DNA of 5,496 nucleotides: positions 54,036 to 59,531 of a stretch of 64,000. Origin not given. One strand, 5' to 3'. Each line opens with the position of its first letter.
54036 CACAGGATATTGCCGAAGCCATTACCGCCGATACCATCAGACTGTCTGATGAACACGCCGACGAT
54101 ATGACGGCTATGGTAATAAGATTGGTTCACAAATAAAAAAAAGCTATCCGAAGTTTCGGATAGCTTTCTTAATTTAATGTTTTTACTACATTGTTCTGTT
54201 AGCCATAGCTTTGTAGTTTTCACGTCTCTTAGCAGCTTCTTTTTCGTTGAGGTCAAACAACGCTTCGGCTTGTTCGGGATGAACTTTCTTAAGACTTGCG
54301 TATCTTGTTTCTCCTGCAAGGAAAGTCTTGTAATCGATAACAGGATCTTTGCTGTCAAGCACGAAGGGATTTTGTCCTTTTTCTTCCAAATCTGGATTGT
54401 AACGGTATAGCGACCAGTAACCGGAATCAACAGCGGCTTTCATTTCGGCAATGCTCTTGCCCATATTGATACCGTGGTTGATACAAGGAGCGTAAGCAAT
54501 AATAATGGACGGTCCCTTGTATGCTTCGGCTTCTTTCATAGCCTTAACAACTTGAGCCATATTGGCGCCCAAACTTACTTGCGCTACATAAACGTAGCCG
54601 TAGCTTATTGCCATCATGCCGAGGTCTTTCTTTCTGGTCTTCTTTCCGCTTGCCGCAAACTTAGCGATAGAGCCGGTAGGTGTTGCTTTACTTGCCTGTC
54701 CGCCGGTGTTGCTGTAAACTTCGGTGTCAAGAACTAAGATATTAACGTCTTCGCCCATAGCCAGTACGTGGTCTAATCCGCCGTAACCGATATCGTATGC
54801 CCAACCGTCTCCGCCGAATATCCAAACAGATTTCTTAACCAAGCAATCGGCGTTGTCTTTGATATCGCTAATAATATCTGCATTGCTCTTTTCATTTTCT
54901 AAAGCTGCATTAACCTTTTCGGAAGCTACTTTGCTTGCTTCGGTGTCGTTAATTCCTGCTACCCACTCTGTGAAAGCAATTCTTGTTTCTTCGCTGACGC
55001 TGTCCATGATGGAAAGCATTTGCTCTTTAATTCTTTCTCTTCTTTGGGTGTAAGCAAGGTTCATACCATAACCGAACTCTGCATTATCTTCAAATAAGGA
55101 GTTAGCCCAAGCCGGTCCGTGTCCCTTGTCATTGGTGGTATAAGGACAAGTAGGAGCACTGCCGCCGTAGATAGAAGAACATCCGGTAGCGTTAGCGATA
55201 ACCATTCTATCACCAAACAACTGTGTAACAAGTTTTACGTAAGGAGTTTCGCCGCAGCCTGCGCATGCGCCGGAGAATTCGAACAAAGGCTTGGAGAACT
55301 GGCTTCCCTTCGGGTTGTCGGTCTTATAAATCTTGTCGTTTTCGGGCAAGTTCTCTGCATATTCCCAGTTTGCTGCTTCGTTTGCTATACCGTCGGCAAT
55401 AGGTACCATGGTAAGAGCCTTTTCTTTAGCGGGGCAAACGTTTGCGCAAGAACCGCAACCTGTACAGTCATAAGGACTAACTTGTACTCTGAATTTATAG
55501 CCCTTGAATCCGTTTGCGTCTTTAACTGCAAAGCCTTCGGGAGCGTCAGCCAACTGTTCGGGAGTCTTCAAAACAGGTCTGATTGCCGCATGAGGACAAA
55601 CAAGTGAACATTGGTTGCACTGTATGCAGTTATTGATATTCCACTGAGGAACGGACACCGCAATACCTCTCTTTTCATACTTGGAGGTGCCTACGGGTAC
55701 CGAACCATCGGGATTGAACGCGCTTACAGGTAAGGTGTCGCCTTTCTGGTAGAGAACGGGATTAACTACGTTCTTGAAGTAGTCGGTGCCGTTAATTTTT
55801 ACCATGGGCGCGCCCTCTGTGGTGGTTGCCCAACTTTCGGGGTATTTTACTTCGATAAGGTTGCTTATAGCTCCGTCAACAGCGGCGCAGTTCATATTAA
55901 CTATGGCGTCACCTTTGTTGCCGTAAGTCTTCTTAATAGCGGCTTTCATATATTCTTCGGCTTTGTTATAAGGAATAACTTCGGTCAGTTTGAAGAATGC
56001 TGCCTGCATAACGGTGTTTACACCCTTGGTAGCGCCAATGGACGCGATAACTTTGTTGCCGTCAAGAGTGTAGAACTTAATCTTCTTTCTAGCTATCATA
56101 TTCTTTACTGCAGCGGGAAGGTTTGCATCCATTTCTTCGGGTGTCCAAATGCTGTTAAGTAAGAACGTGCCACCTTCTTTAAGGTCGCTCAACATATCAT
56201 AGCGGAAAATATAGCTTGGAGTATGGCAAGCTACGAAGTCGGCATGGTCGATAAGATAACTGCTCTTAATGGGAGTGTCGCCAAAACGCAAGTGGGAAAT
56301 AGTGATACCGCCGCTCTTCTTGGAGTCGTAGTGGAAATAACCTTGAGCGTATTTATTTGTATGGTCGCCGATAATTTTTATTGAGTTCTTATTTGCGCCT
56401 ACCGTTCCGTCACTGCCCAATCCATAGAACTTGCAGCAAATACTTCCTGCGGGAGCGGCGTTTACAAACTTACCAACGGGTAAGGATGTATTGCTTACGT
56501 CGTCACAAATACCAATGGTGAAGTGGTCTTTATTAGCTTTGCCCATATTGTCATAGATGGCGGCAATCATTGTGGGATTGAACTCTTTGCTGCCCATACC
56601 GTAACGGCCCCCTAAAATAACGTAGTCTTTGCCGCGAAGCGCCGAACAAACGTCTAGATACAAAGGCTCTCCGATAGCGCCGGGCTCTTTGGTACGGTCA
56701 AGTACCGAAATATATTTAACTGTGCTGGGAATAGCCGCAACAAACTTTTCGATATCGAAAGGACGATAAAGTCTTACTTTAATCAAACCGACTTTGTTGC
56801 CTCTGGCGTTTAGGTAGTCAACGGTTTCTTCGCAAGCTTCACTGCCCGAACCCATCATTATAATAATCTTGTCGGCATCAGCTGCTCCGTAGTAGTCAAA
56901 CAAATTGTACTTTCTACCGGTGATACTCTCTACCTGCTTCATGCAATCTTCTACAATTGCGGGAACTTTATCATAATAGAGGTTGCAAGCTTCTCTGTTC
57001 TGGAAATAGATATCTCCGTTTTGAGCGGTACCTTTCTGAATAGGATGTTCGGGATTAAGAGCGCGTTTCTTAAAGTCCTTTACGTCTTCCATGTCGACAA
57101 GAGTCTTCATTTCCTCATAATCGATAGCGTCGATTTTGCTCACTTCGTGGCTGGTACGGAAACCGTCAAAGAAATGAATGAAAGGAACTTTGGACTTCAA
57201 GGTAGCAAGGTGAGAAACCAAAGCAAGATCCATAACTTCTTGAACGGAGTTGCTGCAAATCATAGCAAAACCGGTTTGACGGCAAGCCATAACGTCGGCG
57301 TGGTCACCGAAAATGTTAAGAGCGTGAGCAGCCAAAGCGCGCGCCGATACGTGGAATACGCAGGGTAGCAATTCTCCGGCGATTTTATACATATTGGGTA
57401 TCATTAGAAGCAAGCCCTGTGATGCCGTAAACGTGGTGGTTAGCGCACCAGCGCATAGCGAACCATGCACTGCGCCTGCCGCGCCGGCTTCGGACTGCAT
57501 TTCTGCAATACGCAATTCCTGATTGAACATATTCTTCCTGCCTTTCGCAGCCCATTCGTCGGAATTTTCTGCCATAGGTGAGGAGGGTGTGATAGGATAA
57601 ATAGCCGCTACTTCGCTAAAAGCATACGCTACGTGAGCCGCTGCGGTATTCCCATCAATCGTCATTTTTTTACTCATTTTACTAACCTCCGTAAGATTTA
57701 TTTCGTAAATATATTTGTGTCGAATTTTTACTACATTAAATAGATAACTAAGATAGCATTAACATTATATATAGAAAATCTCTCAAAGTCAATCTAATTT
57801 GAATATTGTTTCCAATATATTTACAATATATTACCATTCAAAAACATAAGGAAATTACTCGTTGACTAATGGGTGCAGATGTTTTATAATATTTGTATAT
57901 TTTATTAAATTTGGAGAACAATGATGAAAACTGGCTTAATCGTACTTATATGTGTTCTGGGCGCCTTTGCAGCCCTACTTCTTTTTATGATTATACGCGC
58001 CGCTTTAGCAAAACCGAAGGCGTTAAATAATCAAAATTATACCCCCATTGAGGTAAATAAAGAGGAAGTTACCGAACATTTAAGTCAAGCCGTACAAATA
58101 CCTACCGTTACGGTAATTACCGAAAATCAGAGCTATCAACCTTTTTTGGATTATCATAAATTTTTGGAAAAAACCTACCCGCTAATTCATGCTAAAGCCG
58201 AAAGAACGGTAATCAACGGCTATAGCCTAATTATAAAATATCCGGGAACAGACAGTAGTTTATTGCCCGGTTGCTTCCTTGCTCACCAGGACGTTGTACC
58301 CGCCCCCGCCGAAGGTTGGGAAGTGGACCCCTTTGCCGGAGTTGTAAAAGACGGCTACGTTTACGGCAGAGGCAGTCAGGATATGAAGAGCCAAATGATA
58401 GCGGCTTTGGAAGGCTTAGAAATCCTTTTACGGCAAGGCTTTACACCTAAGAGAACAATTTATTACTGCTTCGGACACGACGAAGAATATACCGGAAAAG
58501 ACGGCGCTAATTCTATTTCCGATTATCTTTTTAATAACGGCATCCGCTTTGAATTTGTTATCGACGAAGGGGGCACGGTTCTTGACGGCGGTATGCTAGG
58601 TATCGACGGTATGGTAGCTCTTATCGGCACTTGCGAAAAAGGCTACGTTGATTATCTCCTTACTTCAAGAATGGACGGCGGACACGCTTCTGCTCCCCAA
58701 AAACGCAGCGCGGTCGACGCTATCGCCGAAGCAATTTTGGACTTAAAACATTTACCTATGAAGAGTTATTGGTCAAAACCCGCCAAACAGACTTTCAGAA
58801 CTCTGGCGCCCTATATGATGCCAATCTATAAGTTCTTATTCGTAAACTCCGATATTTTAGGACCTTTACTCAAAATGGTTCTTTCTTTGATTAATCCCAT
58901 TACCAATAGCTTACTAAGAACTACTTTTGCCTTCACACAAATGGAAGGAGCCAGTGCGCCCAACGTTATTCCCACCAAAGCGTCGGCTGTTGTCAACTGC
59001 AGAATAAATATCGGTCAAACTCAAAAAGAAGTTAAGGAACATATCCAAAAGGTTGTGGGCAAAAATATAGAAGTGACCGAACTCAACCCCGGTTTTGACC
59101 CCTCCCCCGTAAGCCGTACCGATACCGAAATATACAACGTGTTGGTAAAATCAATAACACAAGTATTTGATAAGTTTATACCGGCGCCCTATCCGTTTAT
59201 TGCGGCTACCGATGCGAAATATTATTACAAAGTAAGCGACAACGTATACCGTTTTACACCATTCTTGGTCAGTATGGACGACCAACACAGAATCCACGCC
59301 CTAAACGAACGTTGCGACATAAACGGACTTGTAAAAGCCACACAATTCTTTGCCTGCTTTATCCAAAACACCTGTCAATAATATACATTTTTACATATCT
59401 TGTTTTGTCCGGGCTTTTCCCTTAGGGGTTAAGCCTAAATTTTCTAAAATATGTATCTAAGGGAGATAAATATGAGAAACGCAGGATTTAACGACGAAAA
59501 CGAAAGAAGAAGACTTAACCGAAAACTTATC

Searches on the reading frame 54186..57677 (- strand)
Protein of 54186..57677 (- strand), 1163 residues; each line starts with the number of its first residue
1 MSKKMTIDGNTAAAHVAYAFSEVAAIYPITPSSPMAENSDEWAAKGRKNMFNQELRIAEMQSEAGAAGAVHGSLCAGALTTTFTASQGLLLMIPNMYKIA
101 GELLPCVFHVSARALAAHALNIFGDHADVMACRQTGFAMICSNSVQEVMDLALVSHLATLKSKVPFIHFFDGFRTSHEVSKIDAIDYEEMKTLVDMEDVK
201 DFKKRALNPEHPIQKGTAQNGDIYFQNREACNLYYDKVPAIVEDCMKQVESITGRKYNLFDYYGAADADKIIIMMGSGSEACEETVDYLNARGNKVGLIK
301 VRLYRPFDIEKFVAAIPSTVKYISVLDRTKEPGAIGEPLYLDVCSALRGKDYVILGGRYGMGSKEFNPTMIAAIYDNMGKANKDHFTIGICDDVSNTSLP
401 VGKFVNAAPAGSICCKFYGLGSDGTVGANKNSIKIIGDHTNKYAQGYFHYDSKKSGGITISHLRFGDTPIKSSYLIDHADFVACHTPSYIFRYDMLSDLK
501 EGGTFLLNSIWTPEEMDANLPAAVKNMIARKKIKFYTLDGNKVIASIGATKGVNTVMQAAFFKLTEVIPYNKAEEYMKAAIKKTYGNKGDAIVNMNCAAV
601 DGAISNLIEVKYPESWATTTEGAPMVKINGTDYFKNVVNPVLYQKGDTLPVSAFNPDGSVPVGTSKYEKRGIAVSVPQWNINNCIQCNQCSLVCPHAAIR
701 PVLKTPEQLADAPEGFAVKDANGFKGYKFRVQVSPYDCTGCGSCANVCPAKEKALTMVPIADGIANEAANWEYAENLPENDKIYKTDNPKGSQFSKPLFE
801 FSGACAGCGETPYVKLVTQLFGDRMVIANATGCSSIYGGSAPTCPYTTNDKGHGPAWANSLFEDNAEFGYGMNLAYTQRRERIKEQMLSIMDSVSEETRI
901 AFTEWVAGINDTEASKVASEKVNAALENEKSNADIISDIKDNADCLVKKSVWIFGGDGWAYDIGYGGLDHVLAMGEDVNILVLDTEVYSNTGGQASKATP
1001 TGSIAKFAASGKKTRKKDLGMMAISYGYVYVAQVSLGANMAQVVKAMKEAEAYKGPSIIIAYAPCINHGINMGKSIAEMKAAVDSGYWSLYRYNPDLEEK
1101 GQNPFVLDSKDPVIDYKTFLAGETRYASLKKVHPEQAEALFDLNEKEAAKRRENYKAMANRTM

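Call 22: search_protein_families(library=pfam, proteins=[window:54186-57677:-])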
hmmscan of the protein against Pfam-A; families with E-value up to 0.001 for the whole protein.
window:54186-57677:- (1163 aa): 17 families
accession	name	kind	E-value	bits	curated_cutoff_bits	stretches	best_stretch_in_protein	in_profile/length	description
PF01855.24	POR_N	-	5e-81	272.3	27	1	15-247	1-231/231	Pyruvate flavodoxin/ferredoxin oxidoreductase, thiamine diP-bdg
PF01558.24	POR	-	8.3e-33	114.4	27.4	1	421-603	1-171/173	Pyruvate ferredoxin/flavodoxin oxidoreductase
PF10371.14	EKR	-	3.1e-18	65.8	27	1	623-673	5-55/55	Domain of unknown function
PF17147.9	PFOR_II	-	1.9e-13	51.1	27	1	268-368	1-99/102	Pyruvate:ferredoxin oxidoreductase core domain II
PF02775.26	TPP_enzyme_C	-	1.4e-10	41.6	21.9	1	948-1060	46-150/151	Thiamine pyrophosphate enzyme, C-terminal TPP binding domain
PF12838.12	Fer4_7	-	1.9e-09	38.3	27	1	683-750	1-50/52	4Fe-4S dicluster domain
PF12837.12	Fer4_6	-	1.9e-08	34.3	25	1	676-699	1-24/24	4Fe-4S binding domain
PF13484.11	Fer4_16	-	3.4e-08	34.6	30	1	683-750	1-65/66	4Fe-4S double cluster binding domain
PF13183.11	Fer4_8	-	5.3e-08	33.7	27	1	681-751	2-67/68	4Fe-4S dicluster domain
PF00037.32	Fer4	-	1.6e-07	31.3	21.1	2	678-700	2-24/24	4Fe-4S binding domain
PF13187.11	Fer4_9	-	8.8e-07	29.3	27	1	683-751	1-50/52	4Fe-4S dicluster domain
PF13237.11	Fer4_10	-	1.8e-06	28.2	25.5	1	682-749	7-53/53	4Fe-4S dicluster domain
PF14697.11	Fer4_21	-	2.6e-06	27.9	35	1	682-752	6-54/59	4Fe-4S dicluster domain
PF12797.12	Fer4_2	-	3.1e-06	27.2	24.5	0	733-750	5-22/22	4Fe-4S binding domain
PF13534.11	Fer4_17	-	5.4e-05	24.1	22.2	0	680-696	42-58/61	4Fe-4S dicluster domain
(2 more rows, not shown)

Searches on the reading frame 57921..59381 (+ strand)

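Call 22: search_protein_families(library=pfam, proteins=[window:57921-59381:+])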
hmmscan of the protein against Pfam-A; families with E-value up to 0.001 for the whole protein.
window:57921-59381:+ (486 aa): 2 families
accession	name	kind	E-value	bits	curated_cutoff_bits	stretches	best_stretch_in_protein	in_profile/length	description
PF01546.33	Peptidase_M20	-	8e-33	114.5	24.6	1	119-483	2-206/206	Peptidase family M20/M25/M40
PF07687.19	M20_dimer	-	1.2e-14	54.5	21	1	239-382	3-102/107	Peptidase dimerisation domain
